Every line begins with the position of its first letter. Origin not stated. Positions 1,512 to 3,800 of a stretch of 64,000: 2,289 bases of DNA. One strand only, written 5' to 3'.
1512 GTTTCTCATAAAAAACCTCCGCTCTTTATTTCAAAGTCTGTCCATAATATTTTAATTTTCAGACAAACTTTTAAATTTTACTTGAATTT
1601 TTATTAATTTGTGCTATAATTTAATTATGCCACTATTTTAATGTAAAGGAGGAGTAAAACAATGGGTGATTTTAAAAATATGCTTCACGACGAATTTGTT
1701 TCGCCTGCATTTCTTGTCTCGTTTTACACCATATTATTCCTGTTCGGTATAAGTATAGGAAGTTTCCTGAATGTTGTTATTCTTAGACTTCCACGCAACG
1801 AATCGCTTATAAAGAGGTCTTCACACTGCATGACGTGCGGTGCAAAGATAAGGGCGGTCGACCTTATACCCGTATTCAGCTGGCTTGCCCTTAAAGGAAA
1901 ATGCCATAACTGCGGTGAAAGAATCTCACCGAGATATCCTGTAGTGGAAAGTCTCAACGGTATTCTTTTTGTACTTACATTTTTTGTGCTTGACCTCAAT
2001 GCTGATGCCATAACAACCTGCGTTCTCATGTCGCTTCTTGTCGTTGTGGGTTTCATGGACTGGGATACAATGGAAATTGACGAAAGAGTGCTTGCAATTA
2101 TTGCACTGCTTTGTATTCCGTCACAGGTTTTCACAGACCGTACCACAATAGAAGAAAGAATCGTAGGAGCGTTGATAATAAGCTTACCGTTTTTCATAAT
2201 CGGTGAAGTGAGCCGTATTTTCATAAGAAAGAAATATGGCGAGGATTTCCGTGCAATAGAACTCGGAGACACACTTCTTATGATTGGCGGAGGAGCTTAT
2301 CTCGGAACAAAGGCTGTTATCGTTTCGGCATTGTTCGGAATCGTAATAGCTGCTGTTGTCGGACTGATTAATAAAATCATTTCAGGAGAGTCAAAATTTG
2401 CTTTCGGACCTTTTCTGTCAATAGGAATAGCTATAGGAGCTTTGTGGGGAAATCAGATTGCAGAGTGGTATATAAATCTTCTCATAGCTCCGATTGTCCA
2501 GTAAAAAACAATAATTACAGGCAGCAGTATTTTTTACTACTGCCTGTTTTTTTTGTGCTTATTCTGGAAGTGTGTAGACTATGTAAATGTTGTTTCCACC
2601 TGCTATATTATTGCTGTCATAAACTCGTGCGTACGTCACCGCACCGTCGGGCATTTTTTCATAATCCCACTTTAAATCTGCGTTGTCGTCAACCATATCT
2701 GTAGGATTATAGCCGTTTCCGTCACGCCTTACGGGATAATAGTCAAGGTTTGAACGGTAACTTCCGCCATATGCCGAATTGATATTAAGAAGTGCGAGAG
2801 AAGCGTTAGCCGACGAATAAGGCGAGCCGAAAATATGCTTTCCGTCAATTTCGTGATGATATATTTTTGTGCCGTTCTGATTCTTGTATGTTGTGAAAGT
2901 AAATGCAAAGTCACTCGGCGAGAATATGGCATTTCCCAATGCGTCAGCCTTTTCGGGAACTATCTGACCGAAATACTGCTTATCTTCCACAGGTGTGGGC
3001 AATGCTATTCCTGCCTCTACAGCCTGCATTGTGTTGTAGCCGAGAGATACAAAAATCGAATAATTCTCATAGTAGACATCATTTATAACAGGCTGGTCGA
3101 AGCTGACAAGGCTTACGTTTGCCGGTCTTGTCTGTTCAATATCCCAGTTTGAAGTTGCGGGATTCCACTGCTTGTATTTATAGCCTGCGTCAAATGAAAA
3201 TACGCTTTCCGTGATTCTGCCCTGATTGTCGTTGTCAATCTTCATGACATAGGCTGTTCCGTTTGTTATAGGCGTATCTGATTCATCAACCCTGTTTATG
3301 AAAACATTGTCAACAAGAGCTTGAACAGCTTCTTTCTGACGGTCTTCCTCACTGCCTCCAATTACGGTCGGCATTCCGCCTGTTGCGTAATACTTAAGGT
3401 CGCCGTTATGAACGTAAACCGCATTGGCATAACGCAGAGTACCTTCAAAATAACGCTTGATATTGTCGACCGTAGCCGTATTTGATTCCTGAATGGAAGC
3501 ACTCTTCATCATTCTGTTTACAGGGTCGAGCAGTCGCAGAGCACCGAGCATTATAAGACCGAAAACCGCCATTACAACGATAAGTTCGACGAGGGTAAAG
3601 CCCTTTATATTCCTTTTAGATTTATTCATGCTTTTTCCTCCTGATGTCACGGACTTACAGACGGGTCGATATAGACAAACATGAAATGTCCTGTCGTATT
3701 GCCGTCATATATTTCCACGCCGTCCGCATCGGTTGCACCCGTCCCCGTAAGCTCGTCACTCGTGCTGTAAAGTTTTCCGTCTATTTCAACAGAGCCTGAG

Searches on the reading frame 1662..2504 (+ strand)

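Call 52: search_protein_families(library=pfam, proteins=[window:1662-2504:+], max_evalue=0.0001)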
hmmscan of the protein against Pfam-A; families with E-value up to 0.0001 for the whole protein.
window:1662-2504:+ (280 aa): 2 families
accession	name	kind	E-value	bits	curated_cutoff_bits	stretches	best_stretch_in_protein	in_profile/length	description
PF06750.18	A24_N_bact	-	2.3e-34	117.7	23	1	27-108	1-82/84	Bacterial Peptidase A24 N-terminal domain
PF01478.23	Peptidase_A24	-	6.4e-10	39.9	26.5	1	120-235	1-104/104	Type IV leader peptidase family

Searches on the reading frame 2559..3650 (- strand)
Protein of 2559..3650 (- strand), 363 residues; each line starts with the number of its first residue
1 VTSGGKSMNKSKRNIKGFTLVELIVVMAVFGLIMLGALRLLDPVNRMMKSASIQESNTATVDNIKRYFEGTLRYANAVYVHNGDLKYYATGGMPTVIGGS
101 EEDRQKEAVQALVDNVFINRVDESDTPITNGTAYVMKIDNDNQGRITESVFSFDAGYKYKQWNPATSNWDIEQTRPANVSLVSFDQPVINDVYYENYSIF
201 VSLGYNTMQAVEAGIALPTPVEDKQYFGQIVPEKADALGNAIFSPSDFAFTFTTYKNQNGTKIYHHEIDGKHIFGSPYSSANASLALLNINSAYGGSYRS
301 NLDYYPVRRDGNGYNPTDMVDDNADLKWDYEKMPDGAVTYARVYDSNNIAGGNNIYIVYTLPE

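Call 52: search_protein_families(library=pfam, proteins=[window:2559-3650:-], max_evalue=0.0001)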
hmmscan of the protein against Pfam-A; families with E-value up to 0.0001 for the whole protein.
window:2559-3650:- (363 aa): 1 family
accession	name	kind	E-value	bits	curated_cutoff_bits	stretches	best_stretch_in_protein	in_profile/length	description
PF07963.17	N_methyl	-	1.7e-08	34.1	21.2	1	12-38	1-27/27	Prokaryotic N-terminal methylation motif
